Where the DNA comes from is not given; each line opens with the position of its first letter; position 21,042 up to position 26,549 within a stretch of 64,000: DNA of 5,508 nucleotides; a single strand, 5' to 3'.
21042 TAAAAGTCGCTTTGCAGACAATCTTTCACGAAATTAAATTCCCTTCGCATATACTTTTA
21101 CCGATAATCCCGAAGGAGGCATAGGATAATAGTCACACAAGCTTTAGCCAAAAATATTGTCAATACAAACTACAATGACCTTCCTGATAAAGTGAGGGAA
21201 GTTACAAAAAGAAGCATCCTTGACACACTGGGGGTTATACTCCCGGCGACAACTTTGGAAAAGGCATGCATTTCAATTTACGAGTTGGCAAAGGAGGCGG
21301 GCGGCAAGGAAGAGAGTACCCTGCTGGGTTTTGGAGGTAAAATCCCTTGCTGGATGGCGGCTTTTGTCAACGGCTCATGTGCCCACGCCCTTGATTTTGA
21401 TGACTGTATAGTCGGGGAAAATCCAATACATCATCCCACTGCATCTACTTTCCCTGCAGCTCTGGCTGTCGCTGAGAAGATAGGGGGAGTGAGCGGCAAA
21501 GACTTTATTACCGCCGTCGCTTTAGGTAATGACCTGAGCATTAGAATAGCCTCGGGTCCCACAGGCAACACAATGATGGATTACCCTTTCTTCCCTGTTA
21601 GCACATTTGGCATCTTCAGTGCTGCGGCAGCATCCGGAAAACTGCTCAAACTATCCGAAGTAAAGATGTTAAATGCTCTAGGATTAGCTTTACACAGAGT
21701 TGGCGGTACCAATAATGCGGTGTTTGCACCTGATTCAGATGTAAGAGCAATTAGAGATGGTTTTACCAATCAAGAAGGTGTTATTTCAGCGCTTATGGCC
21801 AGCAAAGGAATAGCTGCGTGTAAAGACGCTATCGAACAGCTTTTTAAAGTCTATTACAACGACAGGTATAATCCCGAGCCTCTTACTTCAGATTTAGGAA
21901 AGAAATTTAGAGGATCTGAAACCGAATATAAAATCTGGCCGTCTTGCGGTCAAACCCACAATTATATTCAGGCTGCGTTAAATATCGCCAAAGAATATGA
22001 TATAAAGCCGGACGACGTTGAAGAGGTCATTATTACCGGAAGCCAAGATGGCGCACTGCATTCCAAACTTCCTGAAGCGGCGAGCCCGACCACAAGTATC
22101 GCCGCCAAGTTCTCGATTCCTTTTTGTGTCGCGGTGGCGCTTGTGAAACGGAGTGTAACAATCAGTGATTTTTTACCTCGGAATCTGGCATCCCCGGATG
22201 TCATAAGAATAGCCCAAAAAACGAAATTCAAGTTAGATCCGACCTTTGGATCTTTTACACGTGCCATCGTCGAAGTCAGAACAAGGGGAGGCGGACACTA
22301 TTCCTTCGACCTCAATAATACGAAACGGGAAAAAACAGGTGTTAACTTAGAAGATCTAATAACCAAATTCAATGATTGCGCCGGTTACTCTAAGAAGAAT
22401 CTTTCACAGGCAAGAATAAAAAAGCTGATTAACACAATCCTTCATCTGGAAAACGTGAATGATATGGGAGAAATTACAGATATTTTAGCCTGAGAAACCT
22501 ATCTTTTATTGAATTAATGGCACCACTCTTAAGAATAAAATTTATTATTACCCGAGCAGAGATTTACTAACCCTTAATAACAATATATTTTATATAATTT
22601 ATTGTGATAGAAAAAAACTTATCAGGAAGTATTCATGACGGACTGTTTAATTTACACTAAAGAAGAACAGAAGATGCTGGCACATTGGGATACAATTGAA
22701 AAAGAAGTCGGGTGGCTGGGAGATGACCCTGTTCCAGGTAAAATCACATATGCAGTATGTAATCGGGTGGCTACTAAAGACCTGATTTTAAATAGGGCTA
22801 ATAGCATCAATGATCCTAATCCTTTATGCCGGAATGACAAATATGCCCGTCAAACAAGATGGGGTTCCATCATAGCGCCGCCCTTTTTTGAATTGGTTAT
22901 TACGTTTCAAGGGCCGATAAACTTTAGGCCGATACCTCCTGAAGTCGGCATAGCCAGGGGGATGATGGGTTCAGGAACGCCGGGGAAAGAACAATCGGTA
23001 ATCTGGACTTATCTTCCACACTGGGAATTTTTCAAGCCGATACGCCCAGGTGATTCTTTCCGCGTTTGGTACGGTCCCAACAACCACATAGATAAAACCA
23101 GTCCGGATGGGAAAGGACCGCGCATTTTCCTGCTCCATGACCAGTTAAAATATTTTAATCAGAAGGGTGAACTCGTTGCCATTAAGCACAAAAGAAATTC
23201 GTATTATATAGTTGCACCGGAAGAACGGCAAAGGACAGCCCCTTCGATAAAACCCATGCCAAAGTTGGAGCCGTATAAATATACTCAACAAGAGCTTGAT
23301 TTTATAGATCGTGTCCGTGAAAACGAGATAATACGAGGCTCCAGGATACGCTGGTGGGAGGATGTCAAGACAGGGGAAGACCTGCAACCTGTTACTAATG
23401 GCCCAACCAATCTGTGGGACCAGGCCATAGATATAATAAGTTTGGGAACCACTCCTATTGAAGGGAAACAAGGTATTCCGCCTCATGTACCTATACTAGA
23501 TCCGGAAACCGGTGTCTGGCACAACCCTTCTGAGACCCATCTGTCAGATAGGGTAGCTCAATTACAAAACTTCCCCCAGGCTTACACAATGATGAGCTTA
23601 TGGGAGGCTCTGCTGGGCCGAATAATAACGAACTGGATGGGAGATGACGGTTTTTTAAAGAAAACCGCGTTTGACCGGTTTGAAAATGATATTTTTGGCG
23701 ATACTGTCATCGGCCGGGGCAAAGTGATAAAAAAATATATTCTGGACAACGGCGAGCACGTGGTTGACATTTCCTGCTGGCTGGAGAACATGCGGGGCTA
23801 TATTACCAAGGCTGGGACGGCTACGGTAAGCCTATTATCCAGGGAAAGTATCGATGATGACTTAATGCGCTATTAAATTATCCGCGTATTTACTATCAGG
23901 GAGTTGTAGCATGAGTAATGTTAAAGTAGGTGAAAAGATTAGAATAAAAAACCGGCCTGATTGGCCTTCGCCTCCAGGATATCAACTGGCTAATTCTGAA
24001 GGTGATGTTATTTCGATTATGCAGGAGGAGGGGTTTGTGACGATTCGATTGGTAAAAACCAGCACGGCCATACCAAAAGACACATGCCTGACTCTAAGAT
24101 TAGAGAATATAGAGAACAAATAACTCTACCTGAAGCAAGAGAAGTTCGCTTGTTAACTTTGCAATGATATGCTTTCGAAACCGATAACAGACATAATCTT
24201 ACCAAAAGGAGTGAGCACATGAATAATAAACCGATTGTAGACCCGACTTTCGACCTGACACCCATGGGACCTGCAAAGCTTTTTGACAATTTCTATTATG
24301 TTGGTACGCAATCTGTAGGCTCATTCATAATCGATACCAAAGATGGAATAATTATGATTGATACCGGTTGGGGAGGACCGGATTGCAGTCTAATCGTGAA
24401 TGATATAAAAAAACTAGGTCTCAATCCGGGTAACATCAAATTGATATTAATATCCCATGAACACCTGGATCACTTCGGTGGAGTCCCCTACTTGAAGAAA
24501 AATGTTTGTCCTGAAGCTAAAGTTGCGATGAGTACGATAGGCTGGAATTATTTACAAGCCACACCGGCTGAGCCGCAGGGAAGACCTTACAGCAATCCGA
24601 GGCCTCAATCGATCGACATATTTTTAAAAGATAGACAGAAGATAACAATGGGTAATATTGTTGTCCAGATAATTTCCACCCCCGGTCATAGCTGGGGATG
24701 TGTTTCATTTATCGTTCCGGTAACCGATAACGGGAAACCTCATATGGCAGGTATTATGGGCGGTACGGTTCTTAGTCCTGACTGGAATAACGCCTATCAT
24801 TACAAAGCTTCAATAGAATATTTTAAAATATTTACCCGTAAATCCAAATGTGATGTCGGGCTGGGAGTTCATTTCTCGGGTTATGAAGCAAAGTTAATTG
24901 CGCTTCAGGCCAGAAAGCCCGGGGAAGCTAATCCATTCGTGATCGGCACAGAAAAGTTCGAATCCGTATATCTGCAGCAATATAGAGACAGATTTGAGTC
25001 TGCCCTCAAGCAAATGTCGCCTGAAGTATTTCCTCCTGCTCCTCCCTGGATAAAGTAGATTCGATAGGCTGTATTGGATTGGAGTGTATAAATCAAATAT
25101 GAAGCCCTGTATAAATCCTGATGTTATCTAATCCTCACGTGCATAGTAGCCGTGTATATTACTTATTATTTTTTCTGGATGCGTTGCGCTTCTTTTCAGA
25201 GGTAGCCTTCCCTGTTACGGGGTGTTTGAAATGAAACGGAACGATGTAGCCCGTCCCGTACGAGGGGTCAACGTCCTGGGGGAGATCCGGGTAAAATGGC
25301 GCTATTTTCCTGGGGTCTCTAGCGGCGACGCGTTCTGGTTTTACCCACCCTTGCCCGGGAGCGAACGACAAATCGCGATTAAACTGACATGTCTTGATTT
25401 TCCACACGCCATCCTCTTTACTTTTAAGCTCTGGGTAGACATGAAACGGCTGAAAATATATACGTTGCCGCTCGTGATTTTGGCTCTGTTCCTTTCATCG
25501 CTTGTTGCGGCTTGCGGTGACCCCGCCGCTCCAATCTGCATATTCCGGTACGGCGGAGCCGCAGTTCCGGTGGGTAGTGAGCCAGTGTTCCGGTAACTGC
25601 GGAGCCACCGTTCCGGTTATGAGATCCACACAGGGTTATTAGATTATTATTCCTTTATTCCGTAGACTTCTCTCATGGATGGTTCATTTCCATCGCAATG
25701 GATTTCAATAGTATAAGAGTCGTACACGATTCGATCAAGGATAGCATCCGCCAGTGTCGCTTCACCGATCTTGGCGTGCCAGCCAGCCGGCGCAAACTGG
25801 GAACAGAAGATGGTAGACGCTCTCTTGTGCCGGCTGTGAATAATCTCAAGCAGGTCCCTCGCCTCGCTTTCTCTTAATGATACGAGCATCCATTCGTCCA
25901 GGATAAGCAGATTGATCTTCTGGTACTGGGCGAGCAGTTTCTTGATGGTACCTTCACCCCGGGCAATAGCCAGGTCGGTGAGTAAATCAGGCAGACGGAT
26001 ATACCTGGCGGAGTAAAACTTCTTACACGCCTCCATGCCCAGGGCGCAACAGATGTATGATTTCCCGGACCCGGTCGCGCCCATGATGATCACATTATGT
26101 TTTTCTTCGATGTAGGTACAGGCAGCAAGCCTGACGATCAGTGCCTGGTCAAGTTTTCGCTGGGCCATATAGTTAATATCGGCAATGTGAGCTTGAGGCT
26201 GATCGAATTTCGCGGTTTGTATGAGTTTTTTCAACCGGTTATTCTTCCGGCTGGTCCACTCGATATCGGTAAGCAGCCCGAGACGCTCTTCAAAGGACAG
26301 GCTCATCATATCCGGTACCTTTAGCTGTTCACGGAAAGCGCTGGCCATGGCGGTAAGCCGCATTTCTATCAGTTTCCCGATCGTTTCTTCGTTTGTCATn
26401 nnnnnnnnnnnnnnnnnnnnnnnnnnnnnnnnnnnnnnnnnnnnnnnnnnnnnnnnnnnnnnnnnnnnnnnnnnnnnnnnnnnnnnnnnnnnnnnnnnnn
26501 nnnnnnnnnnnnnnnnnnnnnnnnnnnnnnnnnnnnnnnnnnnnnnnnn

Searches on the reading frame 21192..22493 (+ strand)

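Call 67: search_protein_families(library=pfam, proteins=[window:21192-22493:+], max_evalue=0.00001)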
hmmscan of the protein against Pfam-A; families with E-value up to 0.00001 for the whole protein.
window:21192-22493:+ (433 aa): 2 families
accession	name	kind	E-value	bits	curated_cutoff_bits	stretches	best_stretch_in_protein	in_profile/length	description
PF03972.19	MmgE_PrpD_N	-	2.8e-44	151.6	32.1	1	3-216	21-227/244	MmgE/PrpD N-terminal domain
PF19305.4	MmgE_PrpD_C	-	8.8e-24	84.7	32.1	1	249-411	1-166/173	MmgE/PrpD C-terminal domain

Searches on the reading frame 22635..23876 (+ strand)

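Call 67: search_protein_families(library=pfam, proteins=[window:22635-23876:+], max_evalue=0.00001)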
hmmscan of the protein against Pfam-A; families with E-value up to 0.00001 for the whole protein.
window:22635-23876:+ (413 aa): 1 family
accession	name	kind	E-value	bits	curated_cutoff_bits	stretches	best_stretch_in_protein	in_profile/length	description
PF13452.11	FAS1_DH_region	-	4e-08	33.9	22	1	55-182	23-130/132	FAS1-like, dehydratase domain region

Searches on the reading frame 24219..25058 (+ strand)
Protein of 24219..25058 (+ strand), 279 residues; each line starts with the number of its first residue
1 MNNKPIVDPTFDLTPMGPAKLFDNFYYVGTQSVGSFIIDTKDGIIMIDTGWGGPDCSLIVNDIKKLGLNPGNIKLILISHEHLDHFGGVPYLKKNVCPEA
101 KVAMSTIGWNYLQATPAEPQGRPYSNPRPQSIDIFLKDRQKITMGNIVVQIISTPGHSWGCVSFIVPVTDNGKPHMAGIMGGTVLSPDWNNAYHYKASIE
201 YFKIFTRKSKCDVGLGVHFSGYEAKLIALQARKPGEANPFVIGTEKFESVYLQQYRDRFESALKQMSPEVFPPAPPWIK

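Call 68: search_protein_families(library=pfam, proteins=[window:24219-25058:+], max_evalue=0.00001)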
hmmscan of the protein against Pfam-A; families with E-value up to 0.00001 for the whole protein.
window:24219-25058:+ (279 aa): 1 family
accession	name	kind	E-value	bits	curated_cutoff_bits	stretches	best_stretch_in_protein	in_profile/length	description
PF00753.33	Lactamase_B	-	6.4e-15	56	22.7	1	35-167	8-140/196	Metallo-beta-lactamase superfamily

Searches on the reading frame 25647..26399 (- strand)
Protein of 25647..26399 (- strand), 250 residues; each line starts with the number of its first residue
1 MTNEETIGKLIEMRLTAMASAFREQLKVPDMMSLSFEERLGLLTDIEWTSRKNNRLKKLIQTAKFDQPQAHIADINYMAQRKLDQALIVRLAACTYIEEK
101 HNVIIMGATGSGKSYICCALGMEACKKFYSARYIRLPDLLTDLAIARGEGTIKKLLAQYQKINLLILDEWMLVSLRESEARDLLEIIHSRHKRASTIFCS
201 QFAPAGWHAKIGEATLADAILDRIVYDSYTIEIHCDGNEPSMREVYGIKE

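Call 68: search_protein_families(library=pfam, proteins=[window:25647-26399:-], max_evalue=0.00001)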
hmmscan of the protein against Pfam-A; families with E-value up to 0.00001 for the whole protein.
window:25647-26399:- (250 aa): 1 family
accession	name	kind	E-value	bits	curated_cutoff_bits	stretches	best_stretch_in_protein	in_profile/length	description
PF01695.23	IstB_IS21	-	1.6e-57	195.2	24.1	1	11-236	4-228/238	IstB-like ATP binding protein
